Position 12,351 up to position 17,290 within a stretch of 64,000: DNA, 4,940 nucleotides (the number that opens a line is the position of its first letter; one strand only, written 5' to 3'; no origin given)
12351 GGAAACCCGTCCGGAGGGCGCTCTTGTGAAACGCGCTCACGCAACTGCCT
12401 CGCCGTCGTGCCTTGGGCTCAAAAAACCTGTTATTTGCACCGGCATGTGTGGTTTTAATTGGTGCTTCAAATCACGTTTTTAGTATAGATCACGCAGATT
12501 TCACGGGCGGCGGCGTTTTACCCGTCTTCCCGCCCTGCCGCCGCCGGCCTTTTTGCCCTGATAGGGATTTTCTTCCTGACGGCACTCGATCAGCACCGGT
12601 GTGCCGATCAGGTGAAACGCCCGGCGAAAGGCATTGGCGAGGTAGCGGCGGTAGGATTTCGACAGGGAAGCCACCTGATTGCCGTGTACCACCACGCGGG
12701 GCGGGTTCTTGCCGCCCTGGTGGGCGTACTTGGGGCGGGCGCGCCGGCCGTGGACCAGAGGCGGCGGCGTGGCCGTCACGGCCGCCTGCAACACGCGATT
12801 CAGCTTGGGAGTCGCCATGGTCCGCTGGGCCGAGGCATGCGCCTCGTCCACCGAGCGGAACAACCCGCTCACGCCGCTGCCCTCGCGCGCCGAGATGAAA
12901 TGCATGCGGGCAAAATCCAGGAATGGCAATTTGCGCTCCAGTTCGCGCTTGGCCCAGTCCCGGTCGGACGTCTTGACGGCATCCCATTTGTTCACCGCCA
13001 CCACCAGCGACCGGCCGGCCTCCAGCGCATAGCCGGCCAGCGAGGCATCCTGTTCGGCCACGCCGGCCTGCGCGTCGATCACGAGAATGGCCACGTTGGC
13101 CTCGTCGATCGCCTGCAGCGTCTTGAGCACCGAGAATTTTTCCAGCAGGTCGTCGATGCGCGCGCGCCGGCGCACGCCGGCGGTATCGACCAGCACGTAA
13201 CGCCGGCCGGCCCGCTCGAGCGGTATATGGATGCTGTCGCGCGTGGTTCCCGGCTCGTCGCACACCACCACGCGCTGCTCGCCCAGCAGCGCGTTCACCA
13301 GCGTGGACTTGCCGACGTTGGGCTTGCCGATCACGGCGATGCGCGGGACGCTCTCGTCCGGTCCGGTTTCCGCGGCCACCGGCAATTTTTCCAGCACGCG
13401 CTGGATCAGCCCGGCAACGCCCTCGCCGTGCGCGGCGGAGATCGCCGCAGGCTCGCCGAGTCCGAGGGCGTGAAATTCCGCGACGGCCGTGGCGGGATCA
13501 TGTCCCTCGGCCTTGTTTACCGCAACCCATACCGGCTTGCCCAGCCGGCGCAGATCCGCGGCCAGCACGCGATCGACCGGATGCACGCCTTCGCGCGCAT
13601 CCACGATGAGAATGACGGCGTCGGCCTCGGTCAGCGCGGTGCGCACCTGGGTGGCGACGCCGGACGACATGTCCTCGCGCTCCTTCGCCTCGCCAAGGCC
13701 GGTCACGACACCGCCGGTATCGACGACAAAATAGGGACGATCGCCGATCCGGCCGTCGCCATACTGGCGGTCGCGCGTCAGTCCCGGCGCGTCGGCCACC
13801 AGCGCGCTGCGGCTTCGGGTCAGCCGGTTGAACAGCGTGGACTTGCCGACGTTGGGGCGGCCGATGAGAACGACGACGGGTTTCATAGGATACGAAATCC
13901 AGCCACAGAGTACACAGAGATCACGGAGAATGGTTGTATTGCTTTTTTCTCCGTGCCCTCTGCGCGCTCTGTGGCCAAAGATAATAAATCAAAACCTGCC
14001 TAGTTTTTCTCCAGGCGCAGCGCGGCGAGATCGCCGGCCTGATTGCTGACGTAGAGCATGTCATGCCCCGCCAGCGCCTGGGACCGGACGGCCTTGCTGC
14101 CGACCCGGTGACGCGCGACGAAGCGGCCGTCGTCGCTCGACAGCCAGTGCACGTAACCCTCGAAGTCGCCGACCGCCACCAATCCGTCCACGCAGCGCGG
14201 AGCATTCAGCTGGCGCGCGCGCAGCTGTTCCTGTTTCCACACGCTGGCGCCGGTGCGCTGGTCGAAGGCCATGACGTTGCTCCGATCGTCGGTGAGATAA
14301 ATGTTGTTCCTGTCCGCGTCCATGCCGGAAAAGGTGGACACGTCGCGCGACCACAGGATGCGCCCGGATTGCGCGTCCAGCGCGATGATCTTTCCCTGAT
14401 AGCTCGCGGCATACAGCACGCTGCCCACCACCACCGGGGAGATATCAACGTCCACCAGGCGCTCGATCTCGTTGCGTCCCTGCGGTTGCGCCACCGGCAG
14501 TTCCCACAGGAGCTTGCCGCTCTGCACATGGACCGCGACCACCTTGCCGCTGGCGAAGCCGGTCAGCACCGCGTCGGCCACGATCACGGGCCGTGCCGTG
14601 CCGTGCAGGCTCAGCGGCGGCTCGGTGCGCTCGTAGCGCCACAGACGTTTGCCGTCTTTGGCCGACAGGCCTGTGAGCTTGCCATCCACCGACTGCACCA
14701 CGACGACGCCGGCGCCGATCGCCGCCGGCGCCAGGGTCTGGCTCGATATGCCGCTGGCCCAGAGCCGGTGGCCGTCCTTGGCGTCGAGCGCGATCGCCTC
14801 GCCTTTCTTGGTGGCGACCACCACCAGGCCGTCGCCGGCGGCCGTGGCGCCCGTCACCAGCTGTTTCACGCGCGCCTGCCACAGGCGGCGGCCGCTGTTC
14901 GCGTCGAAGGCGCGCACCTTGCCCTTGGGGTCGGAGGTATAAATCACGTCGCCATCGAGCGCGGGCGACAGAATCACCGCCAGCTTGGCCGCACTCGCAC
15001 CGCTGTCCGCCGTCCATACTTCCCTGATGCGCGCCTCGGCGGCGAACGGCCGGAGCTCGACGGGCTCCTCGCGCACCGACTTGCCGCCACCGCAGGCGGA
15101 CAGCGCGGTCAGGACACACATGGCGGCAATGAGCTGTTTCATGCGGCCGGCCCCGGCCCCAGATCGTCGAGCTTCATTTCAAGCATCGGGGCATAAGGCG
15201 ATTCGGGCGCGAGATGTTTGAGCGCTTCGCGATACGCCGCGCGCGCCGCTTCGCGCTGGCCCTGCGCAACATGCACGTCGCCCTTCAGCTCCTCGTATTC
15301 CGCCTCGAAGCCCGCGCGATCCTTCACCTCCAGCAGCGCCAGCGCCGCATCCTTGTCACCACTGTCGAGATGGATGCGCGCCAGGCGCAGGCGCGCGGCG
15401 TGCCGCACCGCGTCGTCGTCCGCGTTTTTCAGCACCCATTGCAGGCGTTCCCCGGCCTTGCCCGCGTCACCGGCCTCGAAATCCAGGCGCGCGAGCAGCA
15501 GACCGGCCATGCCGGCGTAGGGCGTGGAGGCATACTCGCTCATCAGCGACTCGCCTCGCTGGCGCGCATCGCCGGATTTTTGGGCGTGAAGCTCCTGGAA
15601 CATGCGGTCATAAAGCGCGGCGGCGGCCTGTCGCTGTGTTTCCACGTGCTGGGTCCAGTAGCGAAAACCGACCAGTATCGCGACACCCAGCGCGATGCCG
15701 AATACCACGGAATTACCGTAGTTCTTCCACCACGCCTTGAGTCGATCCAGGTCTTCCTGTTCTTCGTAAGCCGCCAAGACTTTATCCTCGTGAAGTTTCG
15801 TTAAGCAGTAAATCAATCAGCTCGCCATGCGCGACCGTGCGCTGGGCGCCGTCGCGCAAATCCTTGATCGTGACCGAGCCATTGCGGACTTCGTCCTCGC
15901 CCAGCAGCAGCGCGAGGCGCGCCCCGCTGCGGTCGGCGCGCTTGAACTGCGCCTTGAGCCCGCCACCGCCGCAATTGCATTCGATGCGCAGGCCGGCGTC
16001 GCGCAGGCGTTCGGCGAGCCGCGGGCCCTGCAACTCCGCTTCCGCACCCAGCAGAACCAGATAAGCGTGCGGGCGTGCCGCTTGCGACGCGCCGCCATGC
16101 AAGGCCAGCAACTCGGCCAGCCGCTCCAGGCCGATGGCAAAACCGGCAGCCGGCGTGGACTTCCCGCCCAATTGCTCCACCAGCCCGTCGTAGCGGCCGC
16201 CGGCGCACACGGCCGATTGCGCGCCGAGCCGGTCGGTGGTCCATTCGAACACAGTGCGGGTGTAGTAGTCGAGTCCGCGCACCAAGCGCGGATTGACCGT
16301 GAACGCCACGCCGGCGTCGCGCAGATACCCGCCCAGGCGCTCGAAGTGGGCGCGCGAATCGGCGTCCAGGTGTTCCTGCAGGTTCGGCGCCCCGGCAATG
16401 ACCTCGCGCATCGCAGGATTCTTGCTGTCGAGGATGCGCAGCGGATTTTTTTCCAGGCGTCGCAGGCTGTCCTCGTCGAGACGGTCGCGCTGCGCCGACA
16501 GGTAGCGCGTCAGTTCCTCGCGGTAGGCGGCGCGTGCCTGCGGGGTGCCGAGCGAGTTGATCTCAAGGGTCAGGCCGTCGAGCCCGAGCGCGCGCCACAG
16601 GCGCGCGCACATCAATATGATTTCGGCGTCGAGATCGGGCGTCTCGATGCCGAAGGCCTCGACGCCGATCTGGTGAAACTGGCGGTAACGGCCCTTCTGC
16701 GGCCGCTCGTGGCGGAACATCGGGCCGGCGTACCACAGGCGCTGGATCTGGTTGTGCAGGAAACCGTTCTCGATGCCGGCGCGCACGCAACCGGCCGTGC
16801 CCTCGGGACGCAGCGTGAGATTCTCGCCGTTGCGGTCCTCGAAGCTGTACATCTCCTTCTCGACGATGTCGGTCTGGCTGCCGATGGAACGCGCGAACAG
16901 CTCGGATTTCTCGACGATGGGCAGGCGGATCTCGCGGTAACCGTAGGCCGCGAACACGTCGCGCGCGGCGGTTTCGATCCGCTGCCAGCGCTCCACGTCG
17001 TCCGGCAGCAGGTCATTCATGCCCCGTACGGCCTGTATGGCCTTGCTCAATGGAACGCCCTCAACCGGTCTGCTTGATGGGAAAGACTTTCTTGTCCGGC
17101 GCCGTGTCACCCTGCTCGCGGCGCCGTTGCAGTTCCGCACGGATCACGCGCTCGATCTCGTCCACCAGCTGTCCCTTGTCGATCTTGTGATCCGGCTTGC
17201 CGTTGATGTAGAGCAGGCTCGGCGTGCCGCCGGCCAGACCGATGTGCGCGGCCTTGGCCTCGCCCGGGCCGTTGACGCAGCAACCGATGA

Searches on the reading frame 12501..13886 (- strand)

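Call 55: search_protein_families(library=ncbifam, proteins=[window:12501-13886:-], max_evalue=1e-10)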
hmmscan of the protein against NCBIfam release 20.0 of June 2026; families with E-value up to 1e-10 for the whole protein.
window:12501-13886:- (461 aa): 21 families
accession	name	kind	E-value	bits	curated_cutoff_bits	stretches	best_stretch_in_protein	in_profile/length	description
TIGR03594.1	GTPase_EngA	equivalog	9.7e-164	545.5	306.7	1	3-436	1-432/432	ribosome biogenesis GTPase Der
NF007071.0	PRK09518.1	equivalog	1.1e-112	377.9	953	1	4-436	273-698/706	bifunctional cytidylate kinase/GTPase Der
NF002828.0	PRK03003.1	equivalog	1.3e-112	376.8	631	1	2-440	40-471/477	ribosome biogenesis GTPase Der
NF000908.1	PRK00089.1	equivalog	2.9e-49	167.9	237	2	183-349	6-166/291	GTPase Era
NF003661.0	PRK05291.1-3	equivalog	6.5e-44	151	380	2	182-356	218-377/448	tRNA uridine-5-carboxymethylaminomethyl(34) synthesis GTPase MnmE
TIGR00450.1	mnmE_trmE_thdF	equivalog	2.6e-42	145.4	252.6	2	182-307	211-332/446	tRNA uridine-5-carboxymethylaminomethyl(34) synthesis GTPase MnmE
TIGR00231.1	small_GTP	domain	2.1e-41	141.4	42.5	2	181-345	4-161/164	GTP-binding protein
TIGR03918.1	GTP_HydF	equivalog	8.9e-38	130.1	325.55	2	181-349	8-166/392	[FeFe] hydrogenase H-cluster maturation GTPase HydF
TIGR00436.1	era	equivalog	6.2e-35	120.9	116.25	2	182-343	2-156/270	GTPase Era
TIGR03596.1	GTPase_YlqF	equivalog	5.9e-30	104.6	208.2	1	79-238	13-173/276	ribosome biogenesis GTPase YlqF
TIGR03598.1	GTPase_YsxC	equivalog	1.8e-28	99.5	124.45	1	173-344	11-183/186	ribosome biogenesis GTP-binding protein YihA/YsxC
TIGR00437.1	feoB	equivalog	4.1e-22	78.6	315.65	0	187-361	1-168/594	ferrous iron transport protein B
NF003255.0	PRK04213.1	equivalog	4.7e-21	75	164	0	179-356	8-198/204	GTP-binding protein EngB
TIGR03156.1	GTP_HflX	equivalog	1.4e-19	70.2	216.75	0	178-348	187-349/351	GTPase HflX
TIGR03597.1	GTPase_YqeH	equivalog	7.3e-15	55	297.4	0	183-251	158-228/361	ribosome biogenesis GTPase YqeH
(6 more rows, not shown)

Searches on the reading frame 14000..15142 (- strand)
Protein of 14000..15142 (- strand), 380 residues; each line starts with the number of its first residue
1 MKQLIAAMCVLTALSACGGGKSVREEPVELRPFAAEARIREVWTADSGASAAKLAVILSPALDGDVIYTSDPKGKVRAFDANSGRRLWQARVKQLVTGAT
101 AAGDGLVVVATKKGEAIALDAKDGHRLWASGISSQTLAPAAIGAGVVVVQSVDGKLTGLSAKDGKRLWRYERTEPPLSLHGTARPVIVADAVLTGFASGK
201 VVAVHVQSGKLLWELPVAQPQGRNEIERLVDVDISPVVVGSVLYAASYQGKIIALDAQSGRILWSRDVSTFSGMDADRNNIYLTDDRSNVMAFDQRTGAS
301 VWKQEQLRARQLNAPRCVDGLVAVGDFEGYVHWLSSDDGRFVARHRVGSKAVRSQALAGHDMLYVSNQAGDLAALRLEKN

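Call 55: search_protein_families(library=ncbifam, proteins=[window:14000-15142:-], max_evalue=1e-10)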
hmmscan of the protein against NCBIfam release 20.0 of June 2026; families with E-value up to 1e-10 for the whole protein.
window:14000-15142:- (380 aa): 6 families
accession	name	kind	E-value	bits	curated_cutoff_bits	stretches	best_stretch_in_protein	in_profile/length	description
TIGR03300.1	assembly_YfgL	equivalog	1.1e-125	419.2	285.2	1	3-375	2-376/377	outer membrane protein assembly factor BamB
NF008351.0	PRK11138.1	equivalog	3.4e-97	325.4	423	1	2-376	5-392/394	outer membrane protein assembly factor BamB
TIGR03075.1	PQQ_enz_alc_DH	subfamily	3e-26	92.2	480.05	1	104-221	69-203/530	PQQ-dependent dehydrogenase, methanol/ethanol family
TIGR04528.1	acido_non_PQQ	subfamily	6.5e-22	77.9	650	0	108-241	61-205/493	acido-empty-quinoprotein group A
NF053615.1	SerThrKinAfsKStmc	equivalog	3.8e-16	58.9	1300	1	57-364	485-788/809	protein serine/threonine kinase AfsK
TIGR03074.1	PQQ_membr_DH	subfamily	6.1e-11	40.9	832.65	0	64-224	213-380/783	membrane-bound PQQ-dependent dehydrogenase, glucose/quinate/shikimate family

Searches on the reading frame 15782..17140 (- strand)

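Call 55: search_protein_families(library=ncbifam, proteins=[window:15782-17140:-], max_evalue=1e-10)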
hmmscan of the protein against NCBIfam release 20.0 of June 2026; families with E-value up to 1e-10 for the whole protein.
window:15782-17140:- (452 aa): 19 families
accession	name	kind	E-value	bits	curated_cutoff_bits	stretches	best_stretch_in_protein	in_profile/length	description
TIGR00442.1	hisS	equivalog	2.8e-155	517.3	286.75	1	36-437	1-405/406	histidine--tRNA ligase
TIGR00443.1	hisZ_biosyn_reg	equivalog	1.2e-53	182.3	271.65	1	43-345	2-312/314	ATP phosphoribosyltransferase regulatory subunit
NF009085.0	PRK12420.1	equivalog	7.8e-45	154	540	2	259-438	239-419/426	histidine--tRNA ligase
NF008941.0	PRK12292.2-4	equivalog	6.6e-37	127.3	447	1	39-386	11-360/393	ATP phosphoribosyltransferase regulatory subunit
NF008942.0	PRK12292.2-5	equivalog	2.4e-36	125.3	643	2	38-195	12-167/434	ATP phosphoribosyltransferase regulatory subunit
NF008940.0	PRK12292.2-3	equivalog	6.9e-34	117.3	450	1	38-387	6-365/404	ATP phosphoribosyltransferase regulatory subunit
NF008953.0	PRK12295.1-6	equivalog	1.4e-30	106.6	384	2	55-194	15-148/384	ATP phosphoribosyltransferase regulatory subunit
NF008936.0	PRK12292.1-3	equivalog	1.9e-24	86.2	492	1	39-195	9-162/406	ATP phosphoribosyltransferase regulatory subunit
NF008945.0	PRK12292.3-3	equivalog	6e-22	78.2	409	1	44-350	9-308/368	ATP phosphoribosyltransferase regulatory subunit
NF008950.0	PRK12295.1-3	equivalog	7.1e-21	75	492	1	241-343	273-376/387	ATP phosphoribosyltransferase regulatory subunit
NF008939.0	PRK12292.2-1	equivalog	1.1e-20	73.8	335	1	34-177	2-141/391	ATP phosphoribosyltransferase regulatory subunit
NF008943.0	PRK12292.3-1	equivalog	6.4e-20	71.6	690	1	29-346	20-331/403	ATP phosphoribosyltransferase regulatory subunit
NF008935.0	PRK12292.1-1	equivalog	3.9e-18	65.6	350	1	41-383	10-347/382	ATP phosphoribosyltransferase regulatory subunit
NF008938.0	PRK12292.1-6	equivalog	2.9e-17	62.7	833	1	40-195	11-161/420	ATP phosphoribosyltransferase regulatory subunit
NF009086.0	PRK12421.1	equivalog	5e-16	58.6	318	1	40-386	12-358/389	ATP phosphoribosyltransferase regulatory subunit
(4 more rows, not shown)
